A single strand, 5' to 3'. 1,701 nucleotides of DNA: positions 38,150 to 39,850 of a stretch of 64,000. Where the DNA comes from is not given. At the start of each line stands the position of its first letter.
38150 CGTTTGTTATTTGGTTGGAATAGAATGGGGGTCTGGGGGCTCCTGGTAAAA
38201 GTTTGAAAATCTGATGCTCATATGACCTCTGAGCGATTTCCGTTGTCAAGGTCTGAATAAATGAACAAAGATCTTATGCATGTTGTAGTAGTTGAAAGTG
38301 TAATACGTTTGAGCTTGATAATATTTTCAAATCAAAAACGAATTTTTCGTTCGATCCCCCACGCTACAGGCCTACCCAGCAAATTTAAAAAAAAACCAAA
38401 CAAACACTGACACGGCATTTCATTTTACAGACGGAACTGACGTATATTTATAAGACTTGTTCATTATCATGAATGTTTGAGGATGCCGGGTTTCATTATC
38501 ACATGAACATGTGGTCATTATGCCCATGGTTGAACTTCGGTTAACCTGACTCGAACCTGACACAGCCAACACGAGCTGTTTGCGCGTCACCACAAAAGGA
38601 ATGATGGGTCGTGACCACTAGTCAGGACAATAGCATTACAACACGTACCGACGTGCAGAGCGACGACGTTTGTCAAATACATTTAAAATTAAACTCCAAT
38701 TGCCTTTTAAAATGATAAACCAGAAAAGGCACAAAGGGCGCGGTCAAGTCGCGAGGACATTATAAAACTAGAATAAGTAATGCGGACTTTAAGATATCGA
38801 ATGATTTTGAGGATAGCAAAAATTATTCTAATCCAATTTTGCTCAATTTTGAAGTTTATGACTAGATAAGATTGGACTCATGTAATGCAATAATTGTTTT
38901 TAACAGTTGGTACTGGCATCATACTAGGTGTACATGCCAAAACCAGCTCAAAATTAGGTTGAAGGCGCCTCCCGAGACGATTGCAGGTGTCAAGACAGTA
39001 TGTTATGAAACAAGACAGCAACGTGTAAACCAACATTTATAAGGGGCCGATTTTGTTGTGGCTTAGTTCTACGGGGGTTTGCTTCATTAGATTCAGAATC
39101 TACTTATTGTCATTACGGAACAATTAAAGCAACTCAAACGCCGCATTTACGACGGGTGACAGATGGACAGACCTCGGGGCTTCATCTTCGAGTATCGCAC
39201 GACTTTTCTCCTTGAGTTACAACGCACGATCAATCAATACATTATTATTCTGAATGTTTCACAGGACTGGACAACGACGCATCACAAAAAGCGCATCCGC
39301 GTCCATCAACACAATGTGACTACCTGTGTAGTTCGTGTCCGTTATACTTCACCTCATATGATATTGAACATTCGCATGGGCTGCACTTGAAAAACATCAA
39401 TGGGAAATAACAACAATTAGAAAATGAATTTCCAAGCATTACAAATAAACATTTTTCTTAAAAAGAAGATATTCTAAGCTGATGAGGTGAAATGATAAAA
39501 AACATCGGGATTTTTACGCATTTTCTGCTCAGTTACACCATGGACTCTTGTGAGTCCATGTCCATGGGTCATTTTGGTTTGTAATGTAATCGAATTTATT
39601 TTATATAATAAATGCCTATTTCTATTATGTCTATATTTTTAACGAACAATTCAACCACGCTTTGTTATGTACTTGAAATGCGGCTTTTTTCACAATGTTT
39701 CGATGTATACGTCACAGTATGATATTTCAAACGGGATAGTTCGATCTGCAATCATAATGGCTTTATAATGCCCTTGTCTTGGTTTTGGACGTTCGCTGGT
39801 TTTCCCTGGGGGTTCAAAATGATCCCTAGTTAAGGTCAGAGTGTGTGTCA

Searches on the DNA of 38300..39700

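Call 48: search_rna_families(source=window, start=38300, end=39700, threshold=evalue, max_evalue=1)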
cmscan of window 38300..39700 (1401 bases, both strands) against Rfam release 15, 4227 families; matches with E-value up to 1: 0.
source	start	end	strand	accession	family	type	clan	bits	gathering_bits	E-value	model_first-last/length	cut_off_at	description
